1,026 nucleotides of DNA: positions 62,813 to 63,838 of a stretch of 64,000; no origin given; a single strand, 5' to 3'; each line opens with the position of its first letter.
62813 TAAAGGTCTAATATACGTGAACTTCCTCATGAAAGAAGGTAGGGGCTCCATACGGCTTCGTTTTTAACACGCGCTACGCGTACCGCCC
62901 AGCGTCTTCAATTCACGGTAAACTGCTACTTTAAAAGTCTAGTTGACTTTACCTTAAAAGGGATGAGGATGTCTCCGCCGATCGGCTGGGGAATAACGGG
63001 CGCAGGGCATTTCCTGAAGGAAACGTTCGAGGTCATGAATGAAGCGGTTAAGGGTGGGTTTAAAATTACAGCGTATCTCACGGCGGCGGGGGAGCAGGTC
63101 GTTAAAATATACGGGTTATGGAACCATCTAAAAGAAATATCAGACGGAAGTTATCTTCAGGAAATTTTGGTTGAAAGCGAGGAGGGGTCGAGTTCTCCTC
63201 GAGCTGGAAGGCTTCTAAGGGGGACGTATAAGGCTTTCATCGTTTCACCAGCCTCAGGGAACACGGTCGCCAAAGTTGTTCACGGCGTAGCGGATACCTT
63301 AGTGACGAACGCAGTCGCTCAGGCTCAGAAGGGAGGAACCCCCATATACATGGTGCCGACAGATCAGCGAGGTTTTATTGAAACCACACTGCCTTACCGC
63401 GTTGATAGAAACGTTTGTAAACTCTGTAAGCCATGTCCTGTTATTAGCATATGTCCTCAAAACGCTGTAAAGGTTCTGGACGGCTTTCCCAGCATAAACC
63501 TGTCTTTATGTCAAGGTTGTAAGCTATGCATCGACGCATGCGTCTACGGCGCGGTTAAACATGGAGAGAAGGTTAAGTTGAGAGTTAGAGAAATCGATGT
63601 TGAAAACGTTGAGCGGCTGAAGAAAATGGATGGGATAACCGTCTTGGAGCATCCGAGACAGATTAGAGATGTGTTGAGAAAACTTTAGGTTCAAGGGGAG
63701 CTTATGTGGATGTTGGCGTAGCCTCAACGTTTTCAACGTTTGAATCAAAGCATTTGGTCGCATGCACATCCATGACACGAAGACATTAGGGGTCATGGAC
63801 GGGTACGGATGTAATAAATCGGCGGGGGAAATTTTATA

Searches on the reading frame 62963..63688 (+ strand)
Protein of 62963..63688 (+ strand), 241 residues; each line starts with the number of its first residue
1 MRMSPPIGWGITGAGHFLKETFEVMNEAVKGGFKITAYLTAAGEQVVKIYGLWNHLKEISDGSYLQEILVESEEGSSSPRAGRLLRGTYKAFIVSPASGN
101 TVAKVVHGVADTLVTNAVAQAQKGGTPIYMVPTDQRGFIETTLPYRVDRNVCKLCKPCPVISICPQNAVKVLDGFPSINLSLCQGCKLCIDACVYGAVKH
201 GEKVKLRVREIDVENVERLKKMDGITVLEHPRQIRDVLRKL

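Call 36: search_protein_families(library=pfam, proteins=[window:62963-63688:+], max_evalue=0.0001)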
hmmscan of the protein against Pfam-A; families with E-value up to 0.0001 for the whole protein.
window:62963-63688:+ (241 aa): 2 families
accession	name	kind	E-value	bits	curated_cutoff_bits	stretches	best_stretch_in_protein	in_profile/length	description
PF02441.25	Flavoprotein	-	1e-19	71.2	22.7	1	7-135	3-107/162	Flavoprotein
PF12837.12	Fer4_6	-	6e-05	23.2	25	0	175-197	1-23/24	4Fe-4S binding domain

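Call 38: search_protein_families(library=ncbifam, proteins=[window:62963-63688:+], max_evalue=0.00001)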
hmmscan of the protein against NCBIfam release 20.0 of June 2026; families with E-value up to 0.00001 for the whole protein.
window:62963-63688:+ (241 aa): 14 families
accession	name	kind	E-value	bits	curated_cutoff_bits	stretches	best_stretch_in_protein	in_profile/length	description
TIGR02700.1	flavo_MJ0208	hypoth_equivalog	1.8e-87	292.5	251.35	1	7-237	2-233/234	dihydromethanopterin reductase (acceptor)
TIGR02699.1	archaeo_AfpA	hypoth_equivalog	7.7e-45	152.6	192.45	2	7-145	2-136/174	archaeoflavoprotein AfpA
TIGR00521.1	coaBC_dfp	equivalog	3.4e-08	33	219.7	1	20-139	18-127/392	bifunctional phosphopantothenoylcysteine decarboxylase/phosphopantothenate--cysteine ligase CoaBC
NF007658.0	PRK10330.1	equivalog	3.2e-07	30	260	1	150-200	56-106/181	electron transport protein HydN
TIGR02113.1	coaC_strep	equivalog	3.8e-07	30.1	261.4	1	89-135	77-122/177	phosphopantothenoylcysteine decarboxylase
NF045797.1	DsrO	equivalog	5.7e-07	29.2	200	1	150-198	101-150/235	sulfate reduction electron transfer complex DsrMKJOP subunit DsrO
TIGR03287.1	methan_mark_16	hypoth_equivalog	7.5e-07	27.9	363.95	1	145-211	297-359/391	methanogenesis marker 16 metalloprotein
TIGR02951.1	DMSO_dmsB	equivalog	1.4e-06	28.4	214.1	1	142-205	55-119/161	DMSO/selenate family reductase complex B subunit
NF004541.0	PRK05888.2-2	equivalog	3.8e-06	26.8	217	1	132-201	49-114/168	NADH-quinone oxidoreductase subunit NuoI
TIGR04105.1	FeFe_hydrog_B1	subfamily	5.4e-06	25.3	450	1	150-200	111-161/462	monomeric [FeFe] hydrogenase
TIGR02179.1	PorD_KorD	subfamily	5.8e-06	26.3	60.05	1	147-200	22-74/78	2-oxoacid:acceptor oxidoreductase, delta subunit, pyruvate/2-ketoisovalerate family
NF038196.1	ferrodoxin_EFR1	subfamily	7.1e-06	26.2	75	1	140-205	175-236/242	EFR1 family ferrodoxin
NF041715.1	arsenate_red_ArrB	equivalog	8.8e-06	25.4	450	0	145-213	50-119/233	arsenate respiratory reductase iron-sulfur subunit ArrB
NF006221.0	PRK08348.1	subfamily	1e-05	25.3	124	0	102-206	7-100/136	NADH-plastoquinone oxidoreductase subunit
